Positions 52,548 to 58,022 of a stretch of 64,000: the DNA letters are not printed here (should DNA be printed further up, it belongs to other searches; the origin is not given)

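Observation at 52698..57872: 1724-aa fusion of a eukaryotic-like Ser/Thr kinase to a sigma-54 enhancer-binding protein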

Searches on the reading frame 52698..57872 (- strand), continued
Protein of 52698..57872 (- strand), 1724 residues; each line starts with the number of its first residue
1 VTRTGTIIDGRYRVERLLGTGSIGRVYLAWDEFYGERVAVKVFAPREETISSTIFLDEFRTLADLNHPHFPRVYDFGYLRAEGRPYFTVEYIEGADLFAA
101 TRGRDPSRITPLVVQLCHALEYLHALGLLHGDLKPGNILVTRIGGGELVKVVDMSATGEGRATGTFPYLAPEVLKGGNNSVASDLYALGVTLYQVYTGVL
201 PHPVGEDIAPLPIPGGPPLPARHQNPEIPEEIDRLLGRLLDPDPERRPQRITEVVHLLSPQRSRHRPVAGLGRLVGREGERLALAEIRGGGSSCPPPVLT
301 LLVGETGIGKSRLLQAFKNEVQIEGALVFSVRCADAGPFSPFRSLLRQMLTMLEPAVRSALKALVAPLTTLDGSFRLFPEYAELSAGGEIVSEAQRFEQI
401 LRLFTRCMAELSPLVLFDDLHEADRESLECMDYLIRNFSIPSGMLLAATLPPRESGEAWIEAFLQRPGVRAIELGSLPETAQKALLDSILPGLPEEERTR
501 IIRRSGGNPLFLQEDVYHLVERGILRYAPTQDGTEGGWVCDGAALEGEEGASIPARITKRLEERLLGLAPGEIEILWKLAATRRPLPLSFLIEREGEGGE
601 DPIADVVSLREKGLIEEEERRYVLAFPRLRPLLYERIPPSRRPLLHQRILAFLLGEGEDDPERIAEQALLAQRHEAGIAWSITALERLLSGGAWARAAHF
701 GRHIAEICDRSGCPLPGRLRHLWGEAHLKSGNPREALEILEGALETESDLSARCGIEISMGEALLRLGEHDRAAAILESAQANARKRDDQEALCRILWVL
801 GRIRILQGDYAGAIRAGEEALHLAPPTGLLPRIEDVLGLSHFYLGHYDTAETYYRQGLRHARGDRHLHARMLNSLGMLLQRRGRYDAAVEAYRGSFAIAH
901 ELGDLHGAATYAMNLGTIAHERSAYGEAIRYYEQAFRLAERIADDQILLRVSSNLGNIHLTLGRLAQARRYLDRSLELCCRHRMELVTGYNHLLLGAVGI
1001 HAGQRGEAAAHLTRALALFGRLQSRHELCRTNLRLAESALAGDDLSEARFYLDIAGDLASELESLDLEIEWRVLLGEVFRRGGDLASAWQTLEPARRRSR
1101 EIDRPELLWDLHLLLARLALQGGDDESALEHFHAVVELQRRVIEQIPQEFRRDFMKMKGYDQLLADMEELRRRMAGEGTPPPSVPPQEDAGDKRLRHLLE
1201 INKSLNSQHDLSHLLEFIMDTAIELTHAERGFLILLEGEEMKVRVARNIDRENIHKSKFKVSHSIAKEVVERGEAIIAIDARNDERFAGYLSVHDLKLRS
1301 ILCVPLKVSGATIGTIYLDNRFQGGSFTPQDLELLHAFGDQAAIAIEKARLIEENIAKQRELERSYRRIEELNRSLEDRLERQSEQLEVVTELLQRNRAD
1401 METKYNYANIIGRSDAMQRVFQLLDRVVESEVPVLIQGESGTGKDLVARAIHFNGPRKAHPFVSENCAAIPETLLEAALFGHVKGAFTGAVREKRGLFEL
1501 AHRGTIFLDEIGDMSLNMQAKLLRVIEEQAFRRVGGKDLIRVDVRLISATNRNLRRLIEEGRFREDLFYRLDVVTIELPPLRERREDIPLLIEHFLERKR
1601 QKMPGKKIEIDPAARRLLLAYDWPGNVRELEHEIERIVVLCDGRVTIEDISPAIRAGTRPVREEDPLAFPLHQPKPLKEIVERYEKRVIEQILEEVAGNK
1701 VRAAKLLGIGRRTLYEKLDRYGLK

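Call 45: search_protein_families(library=padloc, proteins=[window:52698-57872:-], max_evalue=0.001)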
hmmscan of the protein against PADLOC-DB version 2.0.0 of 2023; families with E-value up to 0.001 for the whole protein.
window:52698-57872:- (1724 aa): 38 families (the best 25 are shown)
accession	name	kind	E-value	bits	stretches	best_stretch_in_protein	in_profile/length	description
PDLC01995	RtcR_PspF2--CARF_AAA_HTH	-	1.4e-124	414.9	1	1390-1723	149-480/481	-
PDLC01994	RtcR_PspF1--CARF_AAA_HTH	-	3.4e-64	215.6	1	1385-1718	139-465/468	-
PDLC01993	RtcR--CARF_AAA_HTH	-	1.5e-59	199.9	1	1401-1655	173-437/523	-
PDLC04053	PD-T4-6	-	8.6e-48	161.4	1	8-258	7-268/311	-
PDLC04042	PD-T4-6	-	2.6e-47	159.9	1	5-264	4-275/292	-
PDLC04138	mad6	-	4.1e-46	156.1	1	6-255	47-307/659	mads_6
PDLC04054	PD-T4-6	-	5.7e-40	135.8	1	3-261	4-273/347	-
PDLC04061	PD-T4-6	-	2e-39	134.5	1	4-254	10-276/510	-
PDLC04039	PD-T4-6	-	8.7e-39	131.8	1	3-250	8-264/458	-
PDLC04043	PD-T4-6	-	3e-37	126.7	1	8-256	13-272/452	-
PDLC04041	PD-T4-6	-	4.2e-35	119.8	1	9-255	27-287/443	-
PDLC04057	PD-T4-6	-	5.4e-35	119.3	1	5-258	3-267/443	-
PDLC04047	PD-T4-6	-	5.9e-34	115.6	1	1-257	1-268/327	-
PDLC04060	PD-T4-6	-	7.3e-34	115.5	1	5-259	3-267/486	-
PDLC01088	C3a189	-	4e-32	109.6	1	15-267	2-267/840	kinase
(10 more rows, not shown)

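Call 48: find_encoding_contigs(protein=P0013, flank=8000, max_places=1)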
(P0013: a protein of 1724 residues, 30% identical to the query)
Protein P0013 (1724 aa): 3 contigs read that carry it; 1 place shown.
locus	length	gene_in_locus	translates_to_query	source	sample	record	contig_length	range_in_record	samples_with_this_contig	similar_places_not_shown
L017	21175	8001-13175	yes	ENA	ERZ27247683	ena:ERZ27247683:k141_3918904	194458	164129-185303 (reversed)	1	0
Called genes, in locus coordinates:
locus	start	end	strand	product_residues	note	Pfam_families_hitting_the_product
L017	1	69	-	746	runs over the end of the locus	PF06452:CBM9_1, PF19313:DUF5916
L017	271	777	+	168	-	PF02620:YceD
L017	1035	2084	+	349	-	PF02504:FA_synthesis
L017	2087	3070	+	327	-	PF08545:ACP_syn_III, PF08541:ACP_syn_III_C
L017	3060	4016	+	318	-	PF00698:Acyl_transf_1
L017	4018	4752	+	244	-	PF00106:adh_short, PF08659:KR, PF13561:adh_short_C2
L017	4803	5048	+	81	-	PF00550:PP-binding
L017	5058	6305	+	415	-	PF00109:ketoacyl-synt, PF02801:Ketoacyl-synt_C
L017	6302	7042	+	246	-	PF14622:Ribonucleas_3_3, PF00636:Ribonuclease_3, PF00035:dsrm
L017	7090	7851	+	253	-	PF01012:ETF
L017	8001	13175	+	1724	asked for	PF00069:Pkinase, PF07714:PK_Tyr_Ser-Thr, PF13191:AAA_16, PF13424:TPR_12, PF17874:TPR_MalT, PF13424:TPR_12, PF17874:TPR_MalT, PF01590:GAF, +17 more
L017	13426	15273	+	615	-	PF13620:CarboxypepD_reg (weak), PF13715:CarbopepD_reg_2 (faint), PF17210:SdrD_B (faint), PF22904:NOMO1-like_2nd (faint), PF13620:CarboxypepD_reg, PF18962:Por_Secre_tail (weak)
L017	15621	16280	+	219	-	PF21948:LplA-B_cat, PF03099:BPL_LplA_LipB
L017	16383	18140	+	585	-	PF13860:FlgD_ig (weak), PF18962:Por_Secre_tail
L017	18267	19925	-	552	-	PF00931:NB-ARC (faint), PF02463:SMC_N, PF13175:AAA_15 (faint), PF13191:AAA_16 (faint), PF13476:AAA_23 (faint), PF00005:ABC_tran, PF00005:ABC_tran, PF13304:AAA_21 (weak), +4 more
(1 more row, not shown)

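Call 49: find_encoding_contigs(protein=P0004, flank=8000, max_places=1)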
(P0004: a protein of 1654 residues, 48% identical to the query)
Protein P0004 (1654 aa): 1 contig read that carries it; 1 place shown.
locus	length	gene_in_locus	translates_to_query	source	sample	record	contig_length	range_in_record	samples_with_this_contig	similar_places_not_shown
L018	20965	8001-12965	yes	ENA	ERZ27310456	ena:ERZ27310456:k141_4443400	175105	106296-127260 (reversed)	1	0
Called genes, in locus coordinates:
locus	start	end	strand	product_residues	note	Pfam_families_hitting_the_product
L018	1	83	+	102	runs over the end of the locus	PF00293:NUDIX, PF14815:NUDIX_4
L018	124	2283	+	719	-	PF00512:HisKA (weak), PF02518:HATPase_c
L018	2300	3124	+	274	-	PF00990:GGDEF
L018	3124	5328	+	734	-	PF02518:HATPase_c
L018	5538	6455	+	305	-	-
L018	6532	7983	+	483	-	PF00171:Aldedh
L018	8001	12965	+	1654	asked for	PF00069:Pkinase, PF07714:PK_Tyr_Ser-Thr, PF01590:GAF, PF13185:GAF_2, PF13492:GAF_3, PF00158:Sigma54_activat, PF14532:Sigma54_activ_2, PF25601:AAA_lid_14, +2 more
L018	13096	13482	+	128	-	-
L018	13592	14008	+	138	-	PF00072:Response_reg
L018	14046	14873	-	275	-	-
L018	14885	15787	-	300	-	-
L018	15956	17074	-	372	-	PF02881:SRP54_N, PF13604:AAA_30 (weak), PF00448:SRP54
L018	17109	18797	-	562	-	PF13620:CarboxypepD_reg, PF13715:CarbopepD_reg_2 (weak), PF13559:DUF4129 (weak)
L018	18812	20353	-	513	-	PF00150:Cellulase, PF02449:Glyco_hydro_42 (weak)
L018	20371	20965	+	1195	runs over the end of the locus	PF02463:SMC_N, PF13175:AAA_15, PF13304:AAA_21 (weak), PF13476:AAA_23, PF06470:SMC_hinge, PF24161:CCDC39, PF02463:SMC_N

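Call 50: find_encoding_contigs(protein=P0024, flank=8000, max_places=1)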
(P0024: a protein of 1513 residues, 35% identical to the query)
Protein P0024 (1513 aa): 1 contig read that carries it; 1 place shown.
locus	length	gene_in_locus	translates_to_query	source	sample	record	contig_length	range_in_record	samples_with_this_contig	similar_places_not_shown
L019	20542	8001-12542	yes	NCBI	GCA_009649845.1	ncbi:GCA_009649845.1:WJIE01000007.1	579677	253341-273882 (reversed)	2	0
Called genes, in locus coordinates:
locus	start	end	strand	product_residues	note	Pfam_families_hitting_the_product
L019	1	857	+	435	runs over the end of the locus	PF08291:Peptidase_M15_3, PF05951:Peptidase_M15_2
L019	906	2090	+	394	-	-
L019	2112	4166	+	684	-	PF08298:AAA_PrkA, PF06798:PrkA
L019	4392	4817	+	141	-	-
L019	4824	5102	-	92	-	-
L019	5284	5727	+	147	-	-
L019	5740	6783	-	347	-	PF00561:Abhydrolase_1, PF07819:PGAP1 (weak), PF12146:Hydrolase_4, PF12697:Abhydrolase_6, PF20408:Abhydrolase_11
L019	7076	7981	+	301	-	-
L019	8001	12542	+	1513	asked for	PF00069:Pkinase, PF07714:PK_Tyr_Ser-Thr, PF25199:nSTAND_NTPase5, PF01590:GAF, PF00158:Sigma54_activat, PF14532:Sigma54_activ_2, PF25601:AAA_lid_14, PF02954:HTH_8, +5 more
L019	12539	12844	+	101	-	-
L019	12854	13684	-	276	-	PF14302:DUF4377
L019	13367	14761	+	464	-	PF01400:Astacin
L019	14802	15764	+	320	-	PF05685:Uma2, PF11839:Alanine_zipper (weak)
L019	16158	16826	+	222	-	-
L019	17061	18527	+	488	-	PF00171:Aldedh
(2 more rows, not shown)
